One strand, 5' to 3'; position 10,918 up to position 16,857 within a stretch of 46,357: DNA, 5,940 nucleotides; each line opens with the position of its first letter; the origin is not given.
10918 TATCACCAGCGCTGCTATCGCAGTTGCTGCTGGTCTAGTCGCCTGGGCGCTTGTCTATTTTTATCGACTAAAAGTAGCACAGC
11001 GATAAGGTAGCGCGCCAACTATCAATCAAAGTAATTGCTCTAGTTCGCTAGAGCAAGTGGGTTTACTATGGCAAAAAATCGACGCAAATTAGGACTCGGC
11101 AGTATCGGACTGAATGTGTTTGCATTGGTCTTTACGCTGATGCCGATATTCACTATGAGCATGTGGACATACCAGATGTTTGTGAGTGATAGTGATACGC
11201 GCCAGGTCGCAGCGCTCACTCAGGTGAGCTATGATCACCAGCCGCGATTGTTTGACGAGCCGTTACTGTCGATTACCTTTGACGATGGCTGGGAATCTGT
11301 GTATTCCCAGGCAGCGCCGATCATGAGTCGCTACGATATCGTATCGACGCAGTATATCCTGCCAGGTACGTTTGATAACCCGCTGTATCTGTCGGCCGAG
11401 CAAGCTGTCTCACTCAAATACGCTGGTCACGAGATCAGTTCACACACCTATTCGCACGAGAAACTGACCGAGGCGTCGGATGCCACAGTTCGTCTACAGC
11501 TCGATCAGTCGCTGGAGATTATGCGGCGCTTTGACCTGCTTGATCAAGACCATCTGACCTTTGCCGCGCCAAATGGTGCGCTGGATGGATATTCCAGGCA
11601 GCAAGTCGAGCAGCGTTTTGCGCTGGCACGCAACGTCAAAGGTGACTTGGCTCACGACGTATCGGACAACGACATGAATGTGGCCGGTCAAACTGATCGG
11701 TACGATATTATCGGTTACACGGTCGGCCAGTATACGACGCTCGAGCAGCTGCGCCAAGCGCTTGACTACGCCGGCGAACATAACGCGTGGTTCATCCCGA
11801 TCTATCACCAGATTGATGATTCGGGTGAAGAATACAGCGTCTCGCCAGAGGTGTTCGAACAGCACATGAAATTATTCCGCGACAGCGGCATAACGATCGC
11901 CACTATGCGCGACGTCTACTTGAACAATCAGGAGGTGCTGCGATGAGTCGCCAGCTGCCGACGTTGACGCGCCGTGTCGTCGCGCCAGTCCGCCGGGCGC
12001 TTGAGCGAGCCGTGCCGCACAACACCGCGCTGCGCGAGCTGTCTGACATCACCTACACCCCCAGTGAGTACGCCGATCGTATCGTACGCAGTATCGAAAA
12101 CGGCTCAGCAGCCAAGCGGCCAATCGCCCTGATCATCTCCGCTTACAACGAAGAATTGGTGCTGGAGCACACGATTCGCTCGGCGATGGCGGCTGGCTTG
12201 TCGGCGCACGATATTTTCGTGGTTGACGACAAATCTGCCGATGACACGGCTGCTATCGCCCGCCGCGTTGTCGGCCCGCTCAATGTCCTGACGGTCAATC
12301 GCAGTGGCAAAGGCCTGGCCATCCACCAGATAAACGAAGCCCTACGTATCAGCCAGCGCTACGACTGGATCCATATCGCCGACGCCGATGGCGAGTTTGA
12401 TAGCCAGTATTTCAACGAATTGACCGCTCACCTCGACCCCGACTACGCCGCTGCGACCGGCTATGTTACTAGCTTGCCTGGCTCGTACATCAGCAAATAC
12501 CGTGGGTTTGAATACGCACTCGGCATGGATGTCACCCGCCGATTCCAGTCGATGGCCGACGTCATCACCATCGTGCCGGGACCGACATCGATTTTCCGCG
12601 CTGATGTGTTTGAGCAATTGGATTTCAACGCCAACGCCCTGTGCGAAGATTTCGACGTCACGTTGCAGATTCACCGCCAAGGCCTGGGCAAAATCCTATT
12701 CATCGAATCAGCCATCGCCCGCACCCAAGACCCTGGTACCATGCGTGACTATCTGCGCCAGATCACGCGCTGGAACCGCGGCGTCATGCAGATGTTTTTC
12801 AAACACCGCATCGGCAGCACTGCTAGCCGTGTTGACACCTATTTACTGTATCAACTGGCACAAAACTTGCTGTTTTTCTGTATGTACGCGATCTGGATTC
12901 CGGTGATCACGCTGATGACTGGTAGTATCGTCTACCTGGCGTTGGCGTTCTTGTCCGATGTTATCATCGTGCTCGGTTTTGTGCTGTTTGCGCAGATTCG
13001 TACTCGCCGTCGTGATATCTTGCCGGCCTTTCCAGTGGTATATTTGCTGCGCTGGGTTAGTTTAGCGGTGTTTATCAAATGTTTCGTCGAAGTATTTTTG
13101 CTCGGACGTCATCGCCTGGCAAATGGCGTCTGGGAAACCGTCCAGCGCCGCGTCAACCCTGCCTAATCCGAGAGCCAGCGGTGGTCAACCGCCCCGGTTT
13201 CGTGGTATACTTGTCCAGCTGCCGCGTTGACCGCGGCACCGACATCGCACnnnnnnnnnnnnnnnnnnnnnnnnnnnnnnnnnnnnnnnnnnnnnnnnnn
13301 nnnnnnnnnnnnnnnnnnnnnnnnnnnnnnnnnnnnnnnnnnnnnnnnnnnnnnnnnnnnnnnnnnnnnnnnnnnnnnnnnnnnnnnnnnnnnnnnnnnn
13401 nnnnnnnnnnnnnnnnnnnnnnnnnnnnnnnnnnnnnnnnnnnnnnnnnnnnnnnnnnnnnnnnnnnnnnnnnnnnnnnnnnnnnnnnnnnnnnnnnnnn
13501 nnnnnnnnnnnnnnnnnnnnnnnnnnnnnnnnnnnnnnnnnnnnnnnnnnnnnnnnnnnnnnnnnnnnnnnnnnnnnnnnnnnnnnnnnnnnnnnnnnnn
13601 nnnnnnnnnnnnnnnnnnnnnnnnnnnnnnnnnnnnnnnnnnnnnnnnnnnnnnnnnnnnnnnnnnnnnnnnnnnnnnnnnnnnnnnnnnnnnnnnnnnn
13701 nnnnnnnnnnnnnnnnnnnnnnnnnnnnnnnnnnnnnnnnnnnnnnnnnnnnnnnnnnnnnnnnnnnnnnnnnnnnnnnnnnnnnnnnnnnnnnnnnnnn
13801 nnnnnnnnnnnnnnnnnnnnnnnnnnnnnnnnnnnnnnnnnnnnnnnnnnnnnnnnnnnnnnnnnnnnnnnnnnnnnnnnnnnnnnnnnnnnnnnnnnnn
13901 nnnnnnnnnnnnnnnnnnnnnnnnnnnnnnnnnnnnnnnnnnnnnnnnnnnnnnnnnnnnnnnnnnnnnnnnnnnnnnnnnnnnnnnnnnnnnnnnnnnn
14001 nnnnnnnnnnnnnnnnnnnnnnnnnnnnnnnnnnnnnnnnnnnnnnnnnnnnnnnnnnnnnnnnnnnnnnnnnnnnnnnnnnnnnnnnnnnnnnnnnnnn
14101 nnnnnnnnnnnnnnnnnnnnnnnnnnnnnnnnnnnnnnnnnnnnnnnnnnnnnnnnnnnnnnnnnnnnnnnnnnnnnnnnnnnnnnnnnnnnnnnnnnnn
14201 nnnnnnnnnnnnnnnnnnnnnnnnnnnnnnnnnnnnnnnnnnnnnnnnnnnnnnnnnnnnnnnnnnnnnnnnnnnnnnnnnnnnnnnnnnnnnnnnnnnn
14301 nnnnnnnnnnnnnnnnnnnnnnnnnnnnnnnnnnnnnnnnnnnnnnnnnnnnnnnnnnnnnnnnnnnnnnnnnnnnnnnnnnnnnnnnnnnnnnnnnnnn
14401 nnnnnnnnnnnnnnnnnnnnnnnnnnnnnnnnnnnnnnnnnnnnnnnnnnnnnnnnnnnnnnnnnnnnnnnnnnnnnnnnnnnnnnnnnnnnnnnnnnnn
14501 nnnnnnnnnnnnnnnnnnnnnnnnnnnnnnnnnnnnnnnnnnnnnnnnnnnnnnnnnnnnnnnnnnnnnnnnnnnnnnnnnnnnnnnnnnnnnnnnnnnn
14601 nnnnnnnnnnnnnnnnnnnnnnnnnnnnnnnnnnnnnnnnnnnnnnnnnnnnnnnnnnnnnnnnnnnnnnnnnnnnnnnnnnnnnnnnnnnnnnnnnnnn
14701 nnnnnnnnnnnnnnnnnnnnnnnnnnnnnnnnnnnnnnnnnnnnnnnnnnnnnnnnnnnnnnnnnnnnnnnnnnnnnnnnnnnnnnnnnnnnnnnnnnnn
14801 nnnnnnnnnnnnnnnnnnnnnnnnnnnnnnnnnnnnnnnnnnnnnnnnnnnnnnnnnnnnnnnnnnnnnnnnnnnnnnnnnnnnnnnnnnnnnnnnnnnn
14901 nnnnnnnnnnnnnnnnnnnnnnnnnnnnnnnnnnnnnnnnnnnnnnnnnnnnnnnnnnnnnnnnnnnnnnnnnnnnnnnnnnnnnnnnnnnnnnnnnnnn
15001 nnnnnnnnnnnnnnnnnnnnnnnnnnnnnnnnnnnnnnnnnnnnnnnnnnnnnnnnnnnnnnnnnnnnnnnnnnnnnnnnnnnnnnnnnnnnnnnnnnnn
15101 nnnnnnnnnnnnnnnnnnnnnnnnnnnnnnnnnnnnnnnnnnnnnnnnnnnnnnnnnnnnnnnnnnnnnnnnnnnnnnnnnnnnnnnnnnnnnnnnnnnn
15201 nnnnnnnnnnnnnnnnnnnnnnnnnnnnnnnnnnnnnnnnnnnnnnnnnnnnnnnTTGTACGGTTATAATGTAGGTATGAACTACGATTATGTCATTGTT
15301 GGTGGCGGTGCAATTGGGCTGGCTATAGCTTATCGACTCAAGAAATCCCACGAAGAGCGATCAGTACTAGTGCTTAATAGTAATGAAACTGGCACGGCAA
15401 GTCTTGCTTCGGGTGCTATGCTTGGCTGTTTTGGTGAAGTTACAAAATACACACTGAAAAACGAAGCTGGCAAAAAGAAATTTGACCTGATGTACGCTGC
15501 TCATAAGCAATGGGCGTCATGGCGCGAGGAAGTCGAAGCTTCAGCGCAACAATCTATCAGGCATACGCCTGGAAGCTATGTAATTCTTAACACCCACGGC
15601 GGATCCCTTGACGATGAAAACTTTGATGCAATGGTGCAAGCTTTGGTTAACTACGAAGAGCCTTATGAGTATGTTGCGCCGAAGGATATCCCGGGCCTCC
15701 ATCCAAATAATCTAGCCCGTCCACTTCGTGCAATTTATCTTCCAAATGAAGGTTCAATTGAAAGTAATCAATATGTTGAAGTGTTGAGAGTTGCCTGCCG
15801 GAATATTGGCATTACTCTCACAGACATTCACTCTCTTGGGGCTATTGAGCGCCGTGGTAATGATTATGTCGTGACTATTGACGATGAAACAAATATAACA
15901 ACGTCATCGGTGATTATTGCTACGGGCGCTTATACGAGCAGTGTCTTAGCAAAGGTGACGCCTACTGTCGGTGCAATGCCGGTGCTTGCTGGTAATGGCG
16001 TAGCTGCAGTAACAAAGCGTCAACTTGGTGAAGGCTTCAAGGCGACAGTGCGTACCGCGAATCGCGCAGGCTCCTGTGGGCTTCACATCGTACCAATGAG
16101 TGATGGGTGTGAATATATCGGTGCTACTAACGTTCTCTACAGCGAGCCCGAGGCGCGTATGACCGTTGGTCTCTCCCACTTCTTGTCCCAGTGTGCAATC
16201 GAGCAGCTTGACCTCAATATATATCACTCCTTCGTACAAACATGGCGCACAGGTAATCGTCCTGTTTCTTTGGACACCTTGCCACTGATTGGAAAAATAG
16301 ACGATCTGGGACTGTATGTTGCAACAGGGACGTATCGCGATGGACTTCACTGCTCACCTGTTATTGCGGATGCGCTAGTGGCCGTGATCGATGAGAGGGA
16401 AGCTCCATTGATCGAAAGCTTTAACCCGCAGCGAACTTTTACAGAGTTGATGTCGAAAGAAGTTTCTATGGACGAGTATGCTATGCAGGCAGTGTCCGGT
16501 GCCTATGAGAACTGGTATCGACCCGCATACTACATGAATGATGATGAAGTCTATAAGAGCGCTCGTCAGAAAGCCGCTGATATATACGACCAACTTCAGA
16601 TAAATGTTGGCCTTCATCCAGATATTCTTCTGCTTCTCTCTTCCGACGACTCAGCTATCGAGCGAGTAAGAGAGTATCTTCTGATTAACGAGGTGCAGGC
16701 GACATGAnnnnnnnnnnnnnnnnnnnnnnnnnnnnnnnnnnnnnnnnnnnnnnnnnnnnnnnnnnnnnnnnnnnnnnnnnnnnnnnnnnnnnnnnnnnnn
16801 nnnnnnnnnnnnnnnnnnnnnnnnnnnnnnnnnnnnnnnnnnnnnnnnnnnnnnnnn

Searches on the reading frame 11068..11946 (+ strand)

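Call 4: search_protein_families(library=pfam, proteins=[window:11068-11946:+], max_evalue=0.01)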
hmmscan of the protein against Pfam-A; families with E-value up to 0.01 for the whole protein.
window:11068-11946:+ (292 aa): 1 family
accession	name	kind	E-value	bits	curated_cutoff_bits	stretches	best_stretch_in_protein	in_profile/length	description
PF01522.26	Polysacc_deac_1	-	4.3e-19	69.1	23.1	1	63-181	5-117/124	Polysaccharide deacetylase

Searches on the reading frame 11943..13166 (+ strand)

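Call 4: search_protein_families(library=pfam, proteins=[window:11943-13166:+], max_evalue=0.01)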
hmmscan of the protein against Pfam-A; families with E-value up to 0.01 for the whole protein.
window:11943-13166:+ (407 aa): 5 families
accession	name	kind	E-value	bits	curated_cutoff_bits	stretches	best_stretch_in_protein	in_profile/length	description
PF13641.12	Glyco_tranf_2_3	-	8.3e-20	72.2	27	1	60-280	2-230/230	Glycosyltransferase like family 2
PF13632.12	Glyco_trans_2_3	-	1.1e-17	65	27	1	142-344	1-194/198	Glycosyl transferase family group 2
PF00535.33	Glycos_transf_2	-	1.3e-15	58.2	23.3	1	63-226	2-167/168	Glycosyl transferase family 2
PF13506.12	Glyco_transf_21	-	1.6e-08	34.7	21.7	1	138-279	29-174/174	Glycosyl transferase family 21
PF13704.12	Glyco_tranf_2_4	-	2.6e-06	28.3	27.5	1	69-149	2-81/98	Glycosyl transferase family 2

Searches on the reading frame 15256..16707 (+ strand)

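Call 4: search_protein_families(library=pfam, proteins=[window:15256-16707:+], max_evalue=0.01)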
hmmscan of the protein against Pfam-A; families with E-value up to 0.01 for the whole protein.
window:15256-16707:+ (483 aa): 9 families
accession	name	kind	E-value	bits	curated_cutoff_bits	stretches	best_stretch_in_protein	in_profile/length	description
PF01266.30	DAO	-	8.2e-39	134.5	27.9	1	11-375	1-351/353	FAD dependent oxidoreductase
PF13738.12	Pyr_redox_3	-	2.3e-09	37.3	30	2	161-232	71-141/305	Pyridine nucleotide-disulphide oxidoreductase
PF03486.20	HI0933_like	-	2.5e-06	27.6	50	0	169-227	107-166/244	HI0933-like protein Rossmann domain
PF13450.12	NAD_binding_8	-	0.00026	21.7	21.9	1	14-42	1-27/68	NAD(P)-binding Rossmann-like domain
PF07992.20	Pyr_redox_2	-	0.00031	20.7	26.1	0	10-45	1-31/291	Pyridine nucleotide-disulphide oxidoreductase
PF02254.24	TrkA_N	-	0.00042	21.1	23.8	1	12-83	1-70/116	TrkA-N domain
PF00890.30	FAD_binding_2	-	0.0022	17.7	20.4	1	11-82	1-71/414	FAD binding domain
PF05834.18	Lycopene_cycl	-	0.0043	16.6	23.4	0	11-43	1-33/380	Lycopene cyclase protein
PF13454.12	NAD_binding_9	-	0.006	17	21.8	0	13-48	1-38/155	FAD-NAD(P)-binding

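Call 35: search_protein_families(library=ncbifam, proteins=[window:15277-16707:+], max_evalue=0.001)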
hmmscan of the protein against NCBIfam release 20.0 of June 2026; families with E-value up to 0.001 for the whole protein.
window:15277-16707:+ (476 aa): 19 families
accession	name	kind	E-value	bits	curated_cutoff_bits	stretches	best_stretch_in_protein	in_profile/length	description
TIGR02352.1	thiamin_ThiO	equivalog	6.5e-36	124.1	250.8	1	6-374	2-350/351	glycine oxidase ThiO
NF008425.0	PRK11259.1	equivalog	1.3e-09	37.5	257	1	1-228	3-213/377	N-methyl-L-tryptophan oxidase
NF033460.1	glycerol3P_ox_II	equivalog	8.8e-09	35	460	1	2-69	1-71/361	type 2 glycerol-3-phosphate oxidase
TIGR03197.1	MnmC_Cterm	equivalog_domain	1e-08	34.7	174.2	1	6-344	3-319/400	FAD-dependent 5-carboxymethylaminomethyl-2-thiouridine(34) oxidoreductase MnmC1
NF040813.1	pro_dh_Thprot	equivalog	1.7e-08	34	600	0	195-371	198-348/362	D-proline dehydrogenase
NF001933.0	PRK00711.1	subfamily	8.8e-08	31.6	383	0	151-236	188-273/429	D-amino acid dehydrogenase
NF002480.1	PRK01747.1-1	equivalog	1.5e-07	30.2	540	1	4-383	250-633/645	bifunctional tRNA (5-methylaminomethyl-2-thiouridine)(34)-methyltransferase MnmC2/FAD-dependent 5-carboxymethylaminomethyl-2-thiouridine(34)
NF050086.1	pipecolate_AmaA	exception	3e-07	29.4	600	1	159-228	177-245/425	L-pipecolate oxidase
NF008726.1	PRK11728.1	equivalog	4.1e-07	29.2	299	1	3-228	1-209/389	L-2-hydroxyglutarate oxidase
TIGR01377.1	soxA_mon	subfamily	1e-06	27.8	479.65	1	3-228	1-208/381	amino oxidase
TIGR03329.1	Phn_aa_oxid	hypoth_equivalog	6.7e-06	25.1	632.8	1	4-227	26-244/460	putative aminophosphonate oxidoreductase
TIGR01373.1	soxB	subfamily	4.4e-05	22.5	529.45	1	2-41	30-69/407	sarcosine oxidase subunit beta family protein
TIGR00562.1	proto_IX_ox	equivalog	4.5e-05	22.2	97.85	0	4-37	4-37/470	protoporphyrinogen oxidase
NF005599.0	PRK07333.1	equivalog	4.7e-05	22.1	549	0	2-38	12-48/414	ubiquinone biosynthesis hydroxylase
TIGR00275.1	TIGR00275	subfamily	4.8e-05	22.4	183.8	0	162-220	104-161/401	aminoacetone oxidase family FAD-binding enzyme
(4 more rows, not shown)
